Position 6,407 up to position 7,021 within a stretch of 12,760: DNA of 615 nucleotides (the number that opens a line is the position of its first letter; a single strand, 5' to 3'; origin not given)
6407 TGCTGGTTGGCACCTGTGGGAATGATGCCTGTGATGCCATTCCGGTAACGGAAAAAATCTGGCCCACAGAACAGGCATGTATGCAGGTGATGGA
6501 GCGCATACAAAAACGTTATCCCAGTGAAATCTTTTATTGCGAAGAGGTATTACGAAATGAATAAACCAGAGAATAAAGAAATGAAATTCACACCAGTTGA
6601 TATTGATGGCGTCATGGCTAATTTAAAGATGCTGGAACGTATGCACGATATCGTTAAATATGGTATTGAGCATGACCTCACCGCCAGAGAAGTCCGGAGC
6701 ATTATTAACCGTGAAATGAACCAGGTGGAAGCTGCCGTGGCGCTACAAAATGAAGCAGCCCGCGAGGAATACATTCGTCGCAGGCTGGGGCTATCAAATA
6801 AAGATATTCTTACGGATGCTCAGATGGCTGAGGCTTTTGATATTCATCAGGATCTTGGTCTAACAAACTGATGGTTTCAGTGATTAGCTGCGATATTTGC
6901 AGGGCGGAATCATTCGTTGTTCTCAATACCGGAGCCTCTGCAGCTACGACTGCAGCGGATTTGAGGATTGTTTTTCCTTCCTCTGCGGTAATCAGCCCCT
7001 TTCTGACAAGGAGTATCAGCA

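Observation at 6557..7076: Convergent, 3'-overlapping gene pair with an opposite-strand 88-aa ORF inside a unidirectional operon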

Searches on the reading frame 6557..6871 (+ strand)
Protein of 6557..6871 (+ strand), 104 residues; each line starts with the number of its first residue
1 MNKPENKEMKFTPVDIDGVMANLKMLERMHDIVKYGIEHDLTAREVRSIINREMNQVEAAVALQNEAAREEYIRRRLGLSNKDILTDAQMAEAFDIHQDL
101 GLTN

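Call 9: search_protein_families(library=pfam, proteins=[window:6557-6871:+], max_evalue=0.01)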
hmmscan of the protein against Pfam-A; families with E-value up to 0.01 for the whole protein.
window:6557-6871:+ (104 aa): 0 families

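Call 10: search_protein_families(library=phrogs, proteins=[window:6557-6871:+], max_evalue=0.01)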
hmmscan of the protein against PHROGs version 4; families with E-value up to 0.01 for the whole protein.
window:6557-6871:+ (104 aa): 2 families
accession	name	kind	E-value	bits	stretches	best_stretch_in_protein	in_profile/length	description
phrog_6075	-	unknown function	2.4e-42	144.3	1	6-104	2-100/100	-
phrog_4778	-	unknown function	0.0019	19.3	1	3-28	31-56/91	-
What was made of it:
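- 6557..6871 (+): Homologue of Mu gp14 (E15), PHROG 6075, 104 aa. Its last 62 nt overlap the 3' end of the minus gene, and it hosts the minus-strand terminator. PHROG 6075, E 2e-42 (call 10).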

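Call 56: search_dna_similar(query=window:6557-6868:+, collection=phages, mode=protein, max_rows=40, max_evalue=0.01)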
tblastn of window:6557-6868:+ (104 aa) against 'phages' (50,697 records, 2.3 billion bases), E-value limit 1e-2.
Records with a match: 14; places in all: 14; records where one place covers at least 80% of the query: 14.
Best place of each record, by identity: 60-80% 10; <60% 4.
By first word of the organism name: Escherichia 6; Yersinia 5; Shigella 2; Stx1a-converting 1.
By host as written in the record: Yersinia pestis EV76-CN 4; Escherichia coli 3; - 3; Shigella flexneri serotype 4a 2; Escherichia sp. 1; Yersinia pestis 1.
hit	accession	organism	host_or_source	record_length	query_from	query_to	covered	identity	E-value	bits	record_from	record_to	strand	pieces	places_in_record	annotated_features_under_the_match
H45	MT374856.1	Yersinia phage vB_YpM_23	Yersinia pestis EV76-CN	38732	6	104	95%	70.7%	5e-39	142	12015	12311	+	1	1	hypothetical protein (x2)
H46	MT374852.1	Yersinia phage vB_YpM_3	Yersinia pestis EV76-CN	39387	6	104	95%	70.7%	5e-39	142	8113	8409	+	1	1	hypothetical protein (x2)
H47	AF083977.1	Escherichia phage Mu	Escherichia sp.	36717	6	104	95%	70.7%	6e-39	142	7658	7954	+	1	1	hypothetical protein | terminator | ribosome_binding_site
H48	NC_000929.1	Escherichia phage Mu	Escherichia coli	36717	6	104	95%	70.7%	6e-39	142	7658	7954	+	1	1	hypothetical protein (x2)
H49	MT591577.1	Yersinia phage vB_YpM_Tongde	Yersinia pestis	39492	6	104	95%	70.7%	6e-39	142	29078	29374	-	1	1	hypothetical protein (x2)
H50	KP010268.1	Shigella phage SfMu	Shigella flexneri serotype 4a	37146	6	104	95%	70.7%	2e-38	140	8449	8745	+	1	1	hypothetical protein (x3)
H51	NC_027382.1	Shigella phage SfMu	Shigella flexneri serotype 4a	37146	6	104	95%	70.7%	2e-38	140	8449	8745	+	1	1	hypothetical protein (x3)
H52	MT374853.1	Yersinia phage vB_YpM_5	Yersinia pestis EV76-CN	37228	6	104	95%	70.7%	2e-38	140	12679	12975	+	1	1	hypothetical protein (x3)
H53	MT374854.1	Yersinia phage vB_YpM_6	Yersinia pestis EV76-CN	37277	6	104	95%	70.7%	2e-38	140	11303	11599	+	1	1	hypothetical protein (x3)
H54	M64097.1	Escherichia phage Mu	-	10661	6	104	95%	70.7%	3e-38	140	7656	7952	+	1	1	E15: CDS | putative; label: E-82 | putative; label: F-134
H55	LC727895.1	Stx1a-converting phage Stx1_JNE122137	-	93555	7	98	88%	48.9%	7e-22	94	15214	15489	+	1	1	region of the inserted Bacteriophage Mu-like phage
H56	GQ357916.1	Escherichia phage D108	Escherichia coli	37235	6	94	86%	36.0%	6e-11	63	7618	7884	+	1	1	14: conserved hypothetical protein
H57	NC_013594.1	Escherichia phage D108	Escherichia coli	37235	6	94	86%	36.0%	6e-11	63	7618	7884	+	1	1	14: hypothetical protein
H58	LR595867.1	Escherichia virus Mu_3F6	-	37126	6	94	86%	34.8%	1e-9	59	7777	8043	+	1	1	hypothetical protein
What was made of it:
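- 6557..6871 (+): 71% identity to Mu gp14 (call 56).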

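Call 58: get_annotated_region(hit=H45, flank=1200)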
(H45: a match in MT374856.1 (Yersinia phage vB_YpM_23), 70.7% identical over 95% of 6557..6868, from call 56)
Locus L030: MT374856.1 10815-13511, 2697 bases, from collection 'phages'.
description: Yersinia phage vB_YpM_23, complete genome.
organism: Yersinia phage vB_YpM_23 (NCBI taxid 2736198)
taxonomy: Viruses; Duplodnaviria; Heunggongvirae; Uroviricota; Caudoviricetes; Muvirus
host: Yersinia pestis EV76-CN; source: -; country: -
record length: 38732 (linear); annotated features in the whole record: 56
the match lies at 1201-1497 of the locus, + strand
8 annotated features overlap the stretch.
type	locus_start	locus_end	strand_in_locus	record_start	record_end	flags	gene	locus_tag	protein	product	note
CDS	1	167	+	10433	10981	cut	-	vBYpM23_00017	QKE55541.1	hypothetical protein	-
CDS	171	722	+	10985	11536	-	-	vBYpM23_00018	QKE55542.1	hypothetical protein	-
CDS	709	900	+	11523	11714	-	-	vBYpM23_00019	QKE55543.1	hypothetical protein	-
CDS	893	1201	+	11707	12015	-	-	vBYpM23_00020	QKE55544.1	hypothetical protein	-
CDS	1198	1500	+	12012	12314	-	-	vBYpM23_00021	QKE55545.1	hypothetical protein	-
CDS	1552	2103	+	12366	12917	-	-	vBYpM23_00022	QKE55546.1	hypothetical protein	-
CDS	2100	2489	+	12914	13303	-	-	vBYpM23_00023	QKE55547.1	hypothetical protein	-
CDS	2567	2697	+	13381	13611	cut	-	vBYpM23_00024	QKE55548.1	hypothetical protein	-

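Call 59: get_annotated_region(hit=H56, flank=1200)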
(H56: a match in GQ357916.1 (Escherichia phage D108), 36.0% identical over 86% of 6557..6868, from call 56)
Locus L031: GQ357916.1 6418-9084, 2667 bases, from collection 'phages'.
description: Escherichia phage D108, complete genome.
organism: Escherichia phage D108 (NCBI taxid 665033)
taxonomy: Viruses; Duplodnaviria; Heunggongvirae; Uroviricota; Caudoviricetes; Muvirus; Muvirus mu
host: Escherichia coli; source: -; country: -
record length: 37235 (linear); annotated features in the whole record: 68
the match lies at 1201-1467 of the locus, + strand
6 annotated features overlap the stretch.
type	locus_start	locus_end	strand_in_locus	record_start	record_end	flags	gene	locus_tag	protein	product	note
CDS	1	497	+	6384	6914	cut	11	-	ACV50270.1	conserved hypothetical protein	similar to NP_050615.1 hypothetical protein Mup11 [Enterobacteria phage Mu]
CDS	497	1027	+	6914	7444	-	12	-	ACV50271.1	conserved hypothetical protein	similar to NP_050616.1 hypothetical protein Mup12 [Enterobacteria phage Mu]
CDS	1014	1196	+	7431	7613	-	13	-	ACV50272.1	conserved hypothetical protein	similar to NP_050617.1 hypothetical protein Mup13 [Enterobacteria phage Mu]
CDS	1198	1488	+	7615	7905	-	14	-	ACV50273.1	conserved hypothetical protein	similar to NP_050618.1 hypotheical protein [Enterobacteria phage Mu]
CDS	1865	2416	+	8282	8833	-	gemA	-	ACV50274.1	conserved hypothetical protein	similar to NP_050620.1 hypothetical protein Mup16 [Enterobacteria phage Mu]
CDS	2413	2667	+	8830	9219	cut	mor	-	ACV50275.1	Mor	similar to NP_050621.1 Mor [Enterobacteria phage Mu]; GemB; late gene transcriptional activation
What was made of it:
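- Closest known: PHROG 32893. Different: The D108 ORF is not annotated in GQ357916 (call 59).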

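Call 60: get_annotated_region(hit=H55, flank=1200)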
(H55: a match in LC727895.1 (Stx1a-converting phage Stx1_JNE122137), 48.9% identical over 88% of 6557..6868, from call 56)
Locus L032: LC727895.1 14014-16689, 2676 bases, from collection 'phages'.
description: Stx1a-converting phage Stx1_JNE122137 DNA, complete genome.
organism: Stx1a-converting phage Stx1_JNE122137 (NCBI taxid 2977489)
taxonomy: Viruses; Duplodnaviria; Heunggongvirae; Uroviricota; Caudoviricetes
host: -; source: -; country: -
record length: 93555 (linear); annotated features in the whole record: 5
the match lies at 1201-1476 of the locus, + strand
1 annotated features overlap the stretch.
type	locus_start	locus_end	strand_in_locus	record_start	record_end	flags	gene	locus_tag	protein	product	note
misc_feature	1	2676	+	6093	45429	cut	-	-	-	-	region of the inserted Bacteriophage Mu-like phage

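Call 68: search_protein_families(library=phrogs, proteins=[L032:1463-1702:-, L031:1436-1795:-, L032:1180-1482:+, L031:1198-1488:+], max_evalue=0.01)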
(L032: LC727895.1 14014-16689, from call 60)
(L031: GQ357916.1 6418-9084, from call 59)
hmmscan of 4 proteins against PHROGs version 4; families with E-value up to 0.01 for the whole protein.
L032:1463-1702:- (79 aa): 2 families
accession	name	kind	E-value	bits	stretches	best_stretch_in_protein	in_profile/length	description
phrog_32893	-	unknown function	2.4e-40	137.4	1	1-79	1-82/82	-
phrog_38610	-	unknown function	0.0014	20.1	1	8-45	34-71/119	-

L031:1436-1795:- (119 aa): 2 families
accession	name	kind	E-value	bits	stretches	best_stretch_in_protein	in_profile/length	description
phrog_38610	-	unknown function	8.3e-83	275.7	1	1-119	1-119/119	-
phrog_32893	-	unknown function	5.4e-07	30.5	1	34-77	11-56/82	-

L032:1180-1482:+ (100 aa): 1 family
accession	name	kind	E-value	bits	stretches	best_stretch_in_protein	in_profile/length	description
phrog_6075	-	unknown function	4.1e-41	140.3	1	6-100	1-95/100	-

L031:1198-1488:+ (96 aa): 1 family
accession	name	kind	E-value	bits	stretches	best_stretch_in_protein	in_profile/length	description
phrog_6075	-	unknown function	2.7e-46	157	1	1-96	1-96/100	-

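Call 77: search_protein_families(library=padloc, proteins=[window:6557-6871:+, L032:1463-1702:-, L031:1436-1795:-], max_evalue=0.1)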
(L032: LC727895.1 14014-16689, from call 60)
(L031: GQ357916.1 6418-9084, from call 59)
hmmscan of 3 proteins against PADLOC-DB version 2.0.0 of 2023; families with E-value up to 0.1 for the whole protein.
window:6557-6871:+ (104 aa): 1 family
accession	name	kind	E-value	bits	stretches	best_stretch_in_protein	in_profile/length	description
PDLC02934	PRTase_III-A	-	0.018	12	1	33-96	282-344/393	-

L032:1463-1702:- (79 aa): 0 families

L031:1436-1795:- (119 aa): 0 families
